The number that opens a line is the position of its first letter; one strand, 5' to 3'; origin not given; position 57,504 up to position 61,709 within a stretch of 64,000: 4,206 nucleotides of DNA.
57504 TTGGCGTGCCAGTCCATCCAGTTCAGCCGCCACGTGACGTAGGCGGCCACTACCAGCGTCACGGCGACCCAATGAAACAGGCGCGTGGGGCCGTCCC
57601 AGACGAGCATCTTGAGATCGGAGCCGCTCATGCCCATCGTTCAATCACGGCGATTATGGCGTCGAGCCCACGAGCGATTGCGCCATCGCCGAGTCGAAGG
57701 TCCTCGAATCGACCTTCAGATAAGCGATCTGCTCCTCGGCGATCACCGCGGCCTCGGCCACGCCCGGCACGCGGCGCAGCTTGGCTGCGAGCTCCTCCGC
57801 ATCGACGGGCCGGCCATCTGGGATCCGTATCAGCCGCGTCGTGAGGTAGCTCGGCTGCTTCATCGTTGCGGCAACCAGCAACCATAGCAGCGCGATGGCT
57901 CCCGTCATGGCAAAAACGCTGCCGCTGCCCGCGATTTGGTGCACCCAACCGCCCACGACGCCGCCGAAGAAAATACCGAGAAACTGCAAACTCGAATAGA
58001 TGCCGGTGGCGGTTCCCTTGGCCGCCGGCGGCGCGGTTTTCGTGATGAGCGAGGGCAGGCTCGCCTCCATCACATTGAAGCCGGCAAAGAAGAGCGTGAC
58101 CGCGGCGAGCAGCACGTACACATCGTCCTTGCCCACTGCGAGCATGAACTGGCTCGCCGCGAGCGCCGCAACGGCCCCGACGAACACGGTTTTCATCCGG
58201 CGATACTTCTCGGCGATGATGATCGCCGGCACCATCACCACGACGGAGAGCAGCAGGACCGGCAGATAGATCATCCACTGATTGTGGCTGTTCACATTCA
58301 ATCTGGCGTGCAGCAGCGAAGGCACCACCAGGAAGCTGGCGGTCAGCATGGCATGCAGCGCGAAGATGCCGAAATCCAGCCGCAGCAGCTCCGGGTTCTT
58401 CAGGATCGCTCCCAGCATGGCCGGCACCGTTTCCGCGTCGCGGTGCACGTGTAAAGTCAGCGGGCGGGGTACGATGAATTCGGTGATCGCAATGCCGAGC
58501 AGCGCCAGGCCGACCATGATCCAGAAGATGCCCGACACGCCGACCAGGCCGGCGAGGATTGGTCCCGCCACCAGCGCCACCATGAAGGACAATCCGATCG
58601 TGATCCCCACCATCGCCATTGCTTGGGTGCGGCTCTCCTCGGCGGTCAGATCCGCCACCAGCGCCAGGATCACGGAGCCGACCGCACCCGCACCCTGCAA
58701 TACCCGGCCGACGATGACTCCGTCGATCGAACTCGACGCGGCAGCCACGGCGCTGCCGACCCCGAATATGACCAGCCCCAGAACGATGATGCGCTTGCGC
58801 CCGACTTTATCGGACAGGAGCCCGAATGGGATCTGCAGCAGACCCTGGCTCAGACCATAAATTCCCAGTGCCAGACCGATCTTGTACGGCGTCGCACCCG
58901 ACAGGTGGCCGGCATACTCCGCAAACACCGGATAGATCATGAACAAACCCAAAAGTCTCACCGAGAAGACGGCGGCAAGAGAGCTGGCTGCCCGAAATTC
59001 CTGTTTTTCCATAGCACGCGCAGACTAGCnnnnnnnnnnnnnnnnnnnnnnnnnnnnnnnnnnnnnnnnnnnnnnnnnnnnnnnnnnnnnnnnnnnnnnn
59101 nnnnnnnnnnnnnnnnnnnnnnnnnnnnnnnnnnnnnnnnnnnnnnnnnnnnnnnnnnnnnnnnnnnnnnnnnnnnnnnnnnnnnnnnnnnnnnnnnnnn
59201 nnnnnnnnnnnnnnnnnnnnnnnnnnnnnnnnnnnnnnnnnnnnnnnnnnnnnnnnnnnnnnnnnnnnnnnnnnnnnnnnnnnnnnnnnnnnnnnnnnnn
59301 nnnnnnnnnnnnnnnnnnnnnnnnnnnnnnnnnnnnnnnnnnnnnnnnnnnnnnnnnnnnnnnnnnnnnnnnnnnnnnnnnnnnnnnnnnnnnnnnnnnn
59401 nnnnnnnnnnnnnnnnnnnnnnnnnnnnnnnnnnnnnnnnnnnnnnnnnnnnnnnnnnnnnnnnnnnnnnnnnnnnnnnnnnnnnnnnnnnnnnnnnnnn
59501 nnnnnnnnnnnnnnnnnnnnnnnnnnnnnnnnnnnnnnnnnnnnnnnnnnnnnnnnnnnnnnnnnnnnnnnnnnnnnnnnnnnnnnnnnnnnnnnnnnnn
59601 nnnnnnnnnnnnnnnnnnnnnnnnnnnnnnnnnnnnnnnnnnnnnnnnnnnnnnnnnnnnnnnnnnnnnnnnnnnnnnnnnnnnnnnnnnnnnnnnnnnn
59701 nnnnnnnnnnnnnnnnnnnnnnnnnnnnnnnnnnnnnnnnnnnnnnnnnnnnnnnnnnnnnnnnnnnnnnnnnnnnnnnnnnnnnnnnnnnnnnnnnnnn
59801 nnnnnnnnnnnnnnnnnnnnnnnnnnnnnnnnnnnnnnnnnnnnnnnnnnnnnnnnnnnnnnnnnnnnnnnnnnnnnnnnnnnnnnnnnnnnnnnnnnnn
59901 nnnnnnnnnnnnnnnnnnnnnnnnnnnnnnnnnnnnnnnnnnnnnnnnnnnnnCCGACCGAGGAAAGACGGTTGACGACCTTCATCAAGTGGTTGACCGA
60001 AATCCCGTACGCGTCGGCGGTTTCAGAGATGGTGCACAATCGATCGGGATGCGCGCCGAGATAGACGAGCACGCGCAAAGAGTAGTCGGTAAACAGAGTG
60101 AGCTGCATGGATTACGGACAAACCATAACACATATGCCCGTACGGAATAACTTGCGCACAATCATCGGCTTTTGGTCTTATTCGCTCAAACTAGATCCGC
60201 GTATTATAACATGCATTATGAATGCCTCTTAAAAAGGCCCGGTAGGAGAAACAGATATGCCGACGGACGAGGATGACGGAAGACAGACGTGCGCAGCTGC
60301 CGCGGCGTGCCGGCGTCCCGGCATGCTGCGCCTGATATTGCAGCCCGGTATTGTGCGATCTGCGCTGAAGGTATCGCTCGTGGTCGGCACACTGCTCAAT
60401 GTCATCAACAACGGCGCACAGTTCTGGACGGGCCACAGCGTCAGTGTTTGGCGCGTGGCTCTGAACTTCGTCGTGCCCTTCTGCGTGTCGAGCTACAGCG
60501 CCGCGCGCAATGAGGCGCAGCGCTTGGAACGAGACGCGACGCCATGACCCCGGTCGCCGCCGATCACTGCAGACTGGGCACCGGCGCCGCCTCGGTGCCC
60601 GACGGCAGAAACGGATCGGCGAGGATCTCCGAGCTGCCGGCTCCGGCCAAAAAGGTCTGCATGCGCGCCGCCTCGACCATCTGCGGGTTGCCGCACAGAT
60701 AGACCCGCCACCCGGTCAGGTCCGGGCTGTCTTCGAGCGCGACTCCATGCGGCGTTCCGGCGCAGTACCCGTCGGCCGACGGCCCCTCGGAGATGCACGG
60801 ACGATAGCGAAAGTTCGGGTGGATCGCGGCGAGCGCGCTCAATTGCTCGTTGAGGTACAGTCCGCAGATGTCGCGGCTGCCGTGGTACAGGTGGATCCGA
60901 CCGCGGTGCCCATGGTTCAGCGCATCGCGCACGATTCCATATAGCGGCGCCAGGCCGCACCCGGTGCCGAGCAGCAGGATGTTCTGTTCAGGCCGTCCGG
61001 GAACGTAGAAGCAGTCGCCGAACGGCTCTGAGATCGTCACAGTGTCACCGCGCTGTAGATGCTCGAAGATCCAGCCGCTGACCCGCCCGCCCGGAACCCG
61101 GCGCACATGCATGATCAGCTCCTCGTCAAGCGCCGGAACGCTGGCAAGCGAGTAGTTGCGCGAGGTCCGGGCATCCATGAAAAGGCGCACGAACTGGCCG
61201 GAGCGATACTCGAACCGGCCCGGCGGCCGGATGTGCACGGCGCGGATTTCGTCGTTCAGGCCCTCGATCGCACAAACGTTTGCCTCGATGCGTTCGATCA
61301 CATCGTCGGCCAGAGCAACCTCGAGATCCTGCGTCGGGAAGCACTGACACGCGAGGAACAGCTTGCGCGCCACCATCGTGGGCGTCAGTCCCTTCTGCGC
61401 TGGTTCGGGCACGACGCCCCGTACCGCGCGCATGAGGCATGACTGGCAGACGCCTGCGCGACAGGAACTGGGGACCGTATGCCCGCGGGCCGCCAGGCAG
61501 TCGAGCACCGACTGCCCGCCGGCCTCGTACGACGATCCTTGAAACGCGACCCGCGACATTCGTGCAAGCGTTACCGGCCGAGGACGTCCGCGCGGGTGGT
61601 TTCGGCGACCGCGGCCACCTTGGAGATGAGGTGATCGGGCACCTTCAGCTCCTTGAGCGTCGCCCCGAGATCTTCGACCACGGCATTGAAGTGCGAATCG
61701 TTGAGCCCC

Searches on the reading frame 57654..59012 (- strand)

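Call 59: search_protein_families(library=pfam, proteins=[window:57654-59012:-], max_evalue=0.001)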
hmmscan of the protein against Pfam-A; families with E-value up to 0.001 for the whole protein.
window:57654-59012:- (452 aa): 3 families
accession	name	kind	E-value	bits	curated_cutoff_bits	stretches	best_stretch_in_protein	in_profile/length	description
PF07690.21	MFS_1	-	6.1e-53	180.4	33.4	2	14-350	3-346/347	Major Facilitator Superfamily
PF00083.30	Sugar_tr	-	2.6e-10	40.2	22.3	1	49-110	52-116/452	Sugar (and other) transporter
PF21987.2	YajR_YAM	-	1e-07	32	26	1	396-437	4-44/56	YajR YAM domain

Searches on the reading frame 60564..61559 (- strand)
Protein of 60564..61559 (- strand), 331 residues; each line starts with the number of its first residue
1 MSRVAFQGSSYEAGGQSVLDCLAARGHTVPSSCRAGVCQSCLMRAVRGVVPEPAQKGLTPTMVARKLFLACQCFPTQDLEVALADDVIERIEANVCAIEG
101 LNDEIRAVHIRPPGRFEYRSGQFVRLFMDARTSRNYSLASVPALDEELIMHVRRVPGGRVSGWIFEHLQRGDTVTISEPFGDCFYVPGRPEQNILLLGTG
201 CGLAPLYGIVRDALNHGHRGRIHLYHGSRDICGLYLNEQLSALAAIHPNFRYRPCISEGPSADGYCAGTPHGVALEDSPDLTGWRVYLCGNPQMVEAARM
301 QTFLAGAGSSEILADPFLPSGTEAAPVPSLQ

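Call 86: search_protein_families(library=pfam, proteins=[window:60564-61559:-], max_evalue=0.0001)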
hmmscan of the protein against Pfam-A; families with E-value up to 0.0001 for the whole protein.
window:60564-61559:- (331 aa): 3 families
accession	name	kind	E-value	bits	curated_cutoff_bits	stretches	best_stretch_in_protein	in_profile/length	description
PF00175.26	NAD_binding_1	-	4.9e-15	56.6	22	1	196-299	1-108/109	Oxidoreductase NAD-binding domain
PF00111.32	Fer2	-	2.8e-10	40.4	21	1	14-76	14-77/77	2Fe-2S iron-sulfur cluster binding domain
PF00970.30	FAD_binding_6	-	3e-07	31.2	21.1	1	109-185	18-99/99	Oxidoreductase FAD-binding domain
